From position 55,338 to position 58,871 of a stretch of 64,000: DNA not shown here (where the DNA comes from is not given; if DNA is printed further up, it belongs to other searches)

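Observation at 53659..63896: ECF sigma / anti-sigma / LTXXQ-like / RND - MFP - RND: a compact envelope-stress-coupled efflux operon with two divergent pumps sharing one adaptor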

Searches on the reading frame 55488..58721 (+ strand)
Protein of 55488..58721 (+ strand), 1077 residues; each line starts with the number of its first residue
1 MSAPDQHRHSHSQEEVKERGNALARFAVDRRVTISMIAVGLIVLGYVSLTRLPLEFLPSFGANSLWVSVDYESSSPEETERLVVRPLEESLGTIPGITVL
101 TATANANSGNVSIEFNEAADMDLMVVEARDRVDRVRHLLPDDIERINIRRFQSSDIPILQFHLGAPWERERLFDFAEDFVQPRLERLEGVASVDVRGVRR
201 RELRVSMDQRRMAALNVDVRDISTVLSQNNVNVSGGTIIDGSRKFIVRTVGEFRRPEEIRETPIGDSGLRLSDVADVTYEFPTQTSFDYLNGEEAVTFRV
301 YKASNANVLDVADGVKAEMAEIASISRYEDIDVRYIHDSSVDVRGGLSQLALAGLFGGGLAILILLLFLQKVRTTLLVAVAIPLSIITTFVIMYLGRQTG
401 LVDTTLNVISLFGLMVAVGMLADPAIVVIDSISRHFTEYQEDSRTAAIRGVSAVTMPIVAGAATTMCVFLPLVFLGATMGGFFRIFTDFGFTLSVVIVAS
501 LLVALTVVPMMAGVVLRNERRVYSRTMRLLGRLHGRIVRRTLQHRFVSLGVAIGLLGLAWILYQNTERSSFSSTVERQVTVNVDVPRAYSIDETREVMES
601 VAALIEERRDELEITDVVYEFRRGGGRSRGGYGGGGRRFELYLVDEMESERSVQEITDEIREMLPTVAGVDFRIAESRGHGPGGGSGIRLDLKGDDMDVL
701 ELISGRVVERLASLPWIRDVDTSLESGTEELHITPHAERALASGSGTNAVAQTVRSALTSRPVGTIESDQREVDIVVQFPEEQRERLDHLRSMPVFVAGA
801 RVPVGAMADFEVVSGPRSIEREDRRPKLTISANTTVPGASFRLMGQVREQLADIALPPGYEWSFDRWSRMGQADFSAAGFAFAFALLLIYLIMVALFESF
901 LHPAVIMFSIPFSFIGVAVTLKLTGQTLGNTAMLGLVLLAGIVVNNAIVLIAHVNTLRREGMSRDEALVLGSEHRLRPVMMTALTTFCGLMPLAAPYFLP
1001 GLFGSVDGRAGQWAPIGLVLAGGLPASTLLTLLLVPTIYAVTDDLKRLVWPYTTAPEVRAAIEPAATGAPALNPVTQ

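Call 3: search_protein_families(library=pfam, proteins=[window:55488-58721:+], max_evalue=0.01)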
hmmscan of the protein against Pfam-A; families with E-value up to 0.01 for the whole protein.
window:55488-58721:+ (1077 aa): 2 families
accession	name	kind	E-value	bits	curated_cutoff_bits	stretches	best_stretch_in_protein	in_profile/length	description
PF00873.25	ACR_tran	-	8.4e-205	683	28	1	24-1041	2-1019/1021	AcrB/AcrD/AcrF family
PF03176.21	MMPL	-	1.1e-05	24.9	20.5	1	346-518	141-305/333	MMPL family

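Call 4: search_protein_families(library=ncbifam, proteins=[window:55488-58721:+], max_evalue=0.01)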
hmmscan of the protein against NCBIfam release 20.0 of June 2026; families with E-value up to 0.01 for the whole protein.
window:55488-58721:+ (1077 aa): 16 families
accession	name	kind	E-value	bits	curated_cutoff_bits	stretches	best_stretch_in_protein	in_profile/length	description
NF033617.1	RND_permease_2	subfamily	5.1e-170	567.6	1250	1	26-1042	3-1007/1009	multidrug efflux RND transporter permease subunit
NF000282.2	RND_permease_1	subfamily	5.8e-125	418.5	1250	1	24-1041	1-1026/1029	multidrug efflux RND transporter permease subunit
NF007905.0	PRK10614.1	equivalog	8e-112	374.7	1774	1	28-1047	8-1013/1025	multidrug efflux RND transporter permease subunit MdtC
TIGR00915.1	2A0602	subfamily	2.8e-110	369.8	940.35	1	23-1043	1-1029/1050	efflux RND transporter permease subunit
NF007798.0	PRK10503.1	equivalog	1.4e-99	334.2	1584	1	19-1048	8-1028/1040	MdtB/MuxB family multidrug efflux RND transporter permease subunit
TIGR00914.1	2A0601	subfamily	1.1e-90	304.9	701.45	2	686-1042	682-1035/1051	CusA/CzcA family heavy metal efflux RND transporter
NF007133.0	PRK09579.1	equivalog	5.6e-86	289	1763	1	28-1042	8-1002/1017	multidrug efflux RND transporter permease subunit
NF000037.1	RND_perm_OqxB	exception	1.3e-72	245.1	2200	2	23-542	3-525/1050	multidrug efflux RND transporter permease subunit OqxB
NF007131.0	PRK09577.1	equivalog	3.1e-71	240.4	1768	1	23-1044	1-1024/1045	multidrug efflux RND transporter permease subunit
NF007842.1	PRK10555.1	equivalog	4.8e-69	233.3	1854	1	23-1040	1-1024/1036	multidrug efflux RND transporter permease AcrD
NF011706.2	PRK15127.1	equivalog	1.3e-48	165.7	2150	2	25-518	3-499/1049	multidrug efflux RND transporter permease subunit AcrB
TIGR00916.1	2A0604s01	subfamily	7.7e-11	42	148.6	2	869-993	81-204/231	SecD/SecF family protein translocase subunit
TIGR00921.1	2A067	subfamily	1.2e-07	30.2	351.9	2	360-511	593-730/733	hydrophobe/amphiphile efflux-3 (HAE3) family transporter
TIGR00833.1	actII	subfamily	5e-05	21.8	874.7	1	362-577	187-398/910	MMPL family RND transporter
TIGR01129.1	secD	equivalog_domain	0.00058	19.1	244.4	1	869-988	241-358/397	protein translocase subunit SecD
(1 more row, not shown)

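Call 14: search_solved_structures(query=window:55488-58721:+, max_evalue=1e-20)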
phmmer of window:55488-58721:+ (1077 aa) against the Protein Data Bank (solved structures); distinct sequences matched with E-value up to 1e-20: 80 (the best 60 are shown).
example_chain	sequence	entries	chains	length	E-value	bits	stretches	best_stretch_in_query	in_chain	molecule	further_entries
9lyq_B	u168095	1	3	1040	6.3e-86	292.6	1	24-1045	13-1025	Multidrug resistance protein MdtB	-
8zxs_A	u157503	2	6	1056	2.6e-76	260.7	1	24-540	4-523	Efflux pump membrane transporter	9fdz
7cz9_A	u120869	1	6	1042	3.7e-76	260.2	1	24-540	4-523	Efflux pump membrane transporter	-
8yr0_A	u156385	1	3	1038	2.7e-72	247.4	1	23-996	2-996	Cation/multidrug efflux pump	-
7wlv_A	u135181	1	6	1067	1.7e-71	244.8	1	23-1042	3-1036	Efflux pump membrane transporter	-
7b8p_A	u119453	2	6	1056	7.2e-68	232.8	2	23-517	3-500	Efflux pump membrane transporter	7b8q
7wls_A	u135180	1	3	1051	9.8e-68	232.3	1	23-1039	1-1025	Efflux pump membrane transporter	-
6ows_A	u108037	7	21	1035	1.9e-67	231.4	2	24-517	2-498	Efflux pump membrane transporter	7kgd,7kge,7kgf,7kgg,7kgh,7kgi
8f3e_A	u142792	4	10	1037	8.8e-65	222.6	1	23-1041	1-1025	Efflux pump membrane transporter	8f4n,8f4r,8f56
21fo_A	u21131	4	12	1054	1.3e-64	222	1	24-1043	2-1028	Multidrug resistance protein MexB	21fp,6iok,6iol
3w9i_A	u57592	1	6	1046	1.6e-64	221.7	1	24-1043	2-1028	Multidrug resistance protein MexB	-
2v50_A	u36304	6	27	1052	1.6e-64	221.7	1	24-1043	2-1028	MULTIDRUG RESISTANCE PROTEIN MEXB | Efflux pump membrane transporter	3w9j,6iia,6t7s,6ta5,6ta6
22xk_B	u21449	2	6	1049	8.6e-63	216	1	24-1043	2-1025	MexBYB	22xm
8z1u_A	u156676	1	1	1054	2.7e-62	214.3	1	23-1049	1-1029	Efflux pump membrane transporter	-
7m4p_A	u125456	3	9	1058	7.2e-62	212.9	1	24-1040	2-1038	Efflux pump membrane transporter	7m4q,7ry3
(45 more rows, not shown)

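Call 18: find_homologous_proteins(query=window:55488-58721:+, max_evalue=1e-50)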
Query window:55488-58721:+ (1077 aa): 1852 proteins with E <= 1e-50 among 8000 candidates; the best 120 are listed.
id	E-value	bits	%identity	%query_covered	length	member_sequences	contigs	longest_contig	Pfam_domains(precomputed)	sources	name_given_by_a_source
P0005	0.0e+0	2337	99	100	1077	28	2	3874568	PF03176.22,PF00873.26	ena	-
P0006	0.0e+0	2231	94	100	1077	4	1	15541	PF00873.26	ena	-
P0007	0.0e+0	2223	94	100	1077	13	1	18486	PF00873.26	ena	-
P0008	0.0e+0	2179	91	100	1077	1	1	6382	PF00873.26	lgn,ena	-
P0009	0.0e+0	2173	91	100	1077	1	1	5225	PF00873.26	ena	-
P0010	0.0e+0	2164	91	100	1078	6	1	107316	PF00873.26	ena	-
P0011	0.0e+0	2154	90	100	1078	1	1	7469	PF00873.26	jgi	jgi:HAE1 family hydrophobic/amphiphilic exporter-1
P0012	0.0e+0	2154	90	100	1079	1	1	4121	PF00873.26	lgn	-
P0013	0.0e+0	2152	90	100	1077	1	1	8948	PF00873.26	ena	-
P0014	0.0e+0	2152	90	100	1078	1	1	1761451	PF00873.26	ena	-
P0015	0.0e+0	2150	90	98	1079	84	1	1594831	PF00873.26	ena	-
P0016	0.0e+0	2148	90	100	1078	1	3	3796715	PF00873.26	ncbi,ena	-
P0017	0.0e+0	2148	90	98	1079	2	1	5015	PF00873.26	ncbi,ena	-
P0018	0.0e+0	2140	89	100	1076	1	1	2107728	PF00873.26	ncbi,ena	-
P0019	0.0e+0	2139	90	100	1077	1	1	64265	PF00873.26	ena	-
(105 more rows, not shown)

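Call 20: find_related_loci(query=A1, collection=genome_contigs, flank=10000)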
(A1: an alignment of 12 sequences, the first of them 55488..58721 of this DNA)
Query A1 (1077 aa) in genome_contigs; peptide patterns used: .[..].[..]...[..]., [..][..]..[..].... (x = any residue, [..] = any of these).
598 stretches matched a pattern (row limit reached: there are more); 567 encode a relative of the query (tblastn E <= 1e-3); the best 80 are kept; 79 distinct loci.
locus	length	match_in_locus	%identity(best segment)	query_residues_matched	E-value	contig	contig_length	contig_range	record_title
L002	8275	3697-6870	90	1-1057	0e+0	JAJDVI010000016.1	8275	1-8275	MAG: Acidobacteria bacterium isolate jk18x22bins.33 k141_20253, whole genome shotgun sequence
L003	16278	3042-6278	90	1-1077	0e+0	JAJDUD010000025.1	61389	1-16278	MAG: Acidobacteria bacterium isolate jk18x1bzbins.64 k141_270579, whole genome shotgun sequence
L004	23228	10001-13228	89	1-1077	0e+0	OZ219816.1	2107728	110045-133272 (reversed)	MAG: Vicinamibacteria bacterium isolate 9f2a63bf-6400-4679-989b-6d6b125ab8ea genome assembly, chromosome: 2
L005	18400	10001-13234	90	1-1077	0e+0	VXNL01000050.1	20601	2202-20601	MAG: Acidobacteria bacterium isolate SB0661_bin_8 NODE_2143_length_20601_cov_280.059379, whole genome shotgun sequence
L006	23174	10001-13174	76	1-1057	0e+0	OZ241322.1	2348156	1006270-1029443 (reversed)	MAG: Vicinamibacteria bacterium isolate e57db084-d0b4-413a-9b9d-0a793531acb6 genome assembly, chromosome: 1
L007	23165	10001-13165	79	1-1054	0e+0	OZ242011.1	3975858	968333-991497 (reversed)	MAG: Candidatus Marinacidobacterium sp. isolate 9dab93f2-0bd7-4437-a2b9-636a52ee9c7b genome assembly, chromosome: 1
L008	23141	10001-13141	76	4-1052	0e+0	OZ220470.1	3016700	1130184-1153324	MAG: Vicinamibacteria bacterium isolate 188da4bf-f1c8-4219-a28b-c38109137c31 genome assembly, chromosome: 1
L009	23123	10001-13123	76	19-1057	0e+0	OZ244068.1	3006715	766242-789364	MAG: Vicinamibacteria bacterium isolate 171d4372-a0b6-4c87-835a-0c0263473d05 genome assembly, chromosome: 1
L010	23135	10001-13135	77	19-1067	0e+0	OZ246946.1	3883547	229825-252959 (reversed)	MAG: Vicinamibacteria bacterium isolate 344fb95d-b79c-434c-8e88-824dadf82238 genome assembly, chromosome: 1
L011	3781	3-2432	91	270-1077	0e+0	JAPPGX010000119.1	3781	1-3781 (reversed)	MAG: Acidobacteriota bacterium isolate RHO1_bin_67 NODE_22086_length_3781_cov_23.272947, whole genome shotgun sequence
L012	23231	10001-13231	94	1-1077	0e+0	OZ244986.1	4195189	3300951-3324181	MAG: Candidatus Marinacidobacterium sp. isolate 3944564f-3231-43fa-8f4a-73563c7b229a genome assembly, chromosome: 1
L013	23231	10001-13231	96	1-1077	0e+0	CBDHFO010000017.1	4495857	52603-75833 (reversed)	MAG: Candidatus Marinacidobacterium sp. isolate 178a2059-1fcc-4348-b026-258adf563acb genome assembly, contig: contig_6,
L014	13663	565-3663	56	17-1049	0e+0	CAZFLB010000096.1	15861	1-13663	MAG TPA_asm: uncultured Acidobacteriota bacterium isolate SRP092796_co1_581 genome assembly, contig: k141_1099633, whole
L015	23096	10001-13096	57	17-1048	0e+0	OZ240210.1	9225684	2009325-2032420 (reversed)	MAG: Candidatus Marinacidobacterales bacterium isolate 0d31ad60-220b-4e30-b965-f5e03541a285 genome assembly, chromosome:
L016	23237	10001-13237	90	1-1077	0e+0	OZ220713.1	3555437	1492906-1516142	MAG: Vicinamibacteria bacterium isolate f5636fb4-303b-4095-abf0-868cc3675b90 genome assembly, chromosome: 1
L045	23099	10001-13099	49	21-1049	0e+0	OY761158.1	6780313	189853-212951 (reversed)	MAG: Thermoanaerobaculia bacterium isolate 1b26a83f-5f0d-4c2c-8de2-47f95369405e genome assembly, chromosome: 1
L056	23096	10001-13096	48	21-1049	0e+0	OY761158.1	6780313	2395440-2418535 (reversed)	MAG: Thermoanaerobaculia bacterium isolate 1b26a83f-5f0d-4c2c-8de2-47f95369405e genome assembly, chromosome: 1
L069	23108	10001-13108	38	4-1046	0e+0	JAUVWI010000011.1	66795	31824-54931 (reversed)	MAG: Spirochaetales bacterium isolate CSMAG_1186 CSMAG_1186_k127_1186270_length_66795_cov_23.7964, whole genome shotgun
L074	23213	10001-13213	38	23-1045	0e+0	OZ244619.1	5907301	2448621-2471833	MAG: Candidatus Latescibacterota bacterium isolate 42df25b2-3f2b-47dc-af7c-4916403e88f0 genome assembly, chromosome: 1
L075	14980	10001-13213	37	23-1045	0e+0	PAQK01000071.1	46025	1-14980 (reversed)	MAG: Gemmatimonadetes bacterium isolate SP138 165028, whole genome shotgun sequence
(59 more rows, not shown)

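Call 68: search_protein_families(library=pfam, proteins=[L056:8896-9984:+, L056:6950-8596:+, L056:13989-14981:+, L075:7883-9886:-, L075:5188-6408:-, L074:13219-14676:+, L069:5515-6897:+, L045:6816-9959:+], max_evalue=0.001)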
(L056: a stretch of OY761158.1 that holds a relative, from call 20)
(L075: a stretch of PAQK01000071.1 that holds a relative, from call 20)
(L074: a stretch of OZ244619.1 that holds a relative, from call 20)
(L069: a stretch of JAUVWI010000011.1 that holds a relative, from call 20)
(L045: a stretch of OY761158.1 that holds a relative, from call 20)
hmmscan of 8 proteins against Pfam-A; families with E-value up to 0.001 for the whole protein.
L056:8896-9984:+ (362 aa): 0 families

L056:6950-8596:+ (548 aa): 1 family
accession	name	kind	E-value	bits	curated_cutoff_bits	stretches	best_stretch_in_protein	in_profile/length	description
PF01566.24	Nramp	-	5.5e-12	45.8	29.8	1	136-504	7-343/357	Natural resistance-associated macrophage protein-like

L056:13989-14981:+ (330 aa): 3 families
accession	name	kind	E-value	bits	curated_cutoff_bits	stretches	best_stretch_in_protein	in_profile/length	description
PF00520.37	Ion_trans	-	3e-37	128.5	25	1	85-298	2-236/241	Ion transport protein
PF07885.22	Ion_trans_2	-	7.9e-14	51.7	22.5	1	219-292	2-74/79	Ion channel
PF13248.11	Zn_ribbon_3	-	5.8e-05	22.8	27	1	307-330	4-26/26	zinc-ribbon domain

L075:7883-9886:- (667 aa): 0 families

L075:5188-6408:- (406 aa): 2 families
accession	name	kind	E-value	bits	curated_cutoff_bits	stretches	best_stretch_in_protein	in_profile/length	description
PF07969.17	Amidohydro_3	-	3.4e-14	53.6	29.7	2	272-375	367-471/472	Amidohydrolase family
PF01979.26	Amidohydro_1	-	4.7e-14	52.8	25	1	262-372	234-342/345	Amidohydrolase family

L074:13219-14676:+ (485 aa): 1 family
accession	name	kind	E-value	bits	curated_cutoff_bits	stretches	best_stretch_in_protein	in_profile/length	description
PF02321.23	OEP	-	8.5e-63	212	22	2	296-482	3-187/187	Outer membrane efflux protein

L069:5515-6897:+ (460 aa): 1 family
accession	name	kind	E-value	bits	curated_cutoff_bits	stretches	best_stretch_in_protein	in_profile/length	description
PF02321.23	OEP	-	8.2e-10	39.2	22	1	299-430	23-165/187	Outer membrane efflux protein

L045:6816-9959:+ (1047 aa): 3 families
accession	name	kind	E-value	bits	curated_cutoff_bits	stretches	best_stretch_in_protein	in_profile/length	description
PF00873.25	ACR_tran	-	1.8e-199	665.3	28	1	16-1033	2-1020/1021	AcrB/AcrD/AcrF family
PF03176.21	MMPL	-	7.4e-07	28.8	20.5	1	337-513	140-305/333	MMPL family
PF02355.23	SecD_SecF_C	-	8.7e-05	22.4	20.5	0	325-479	13-164/189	Protein export membrane protein SecD/SecF, C-terminal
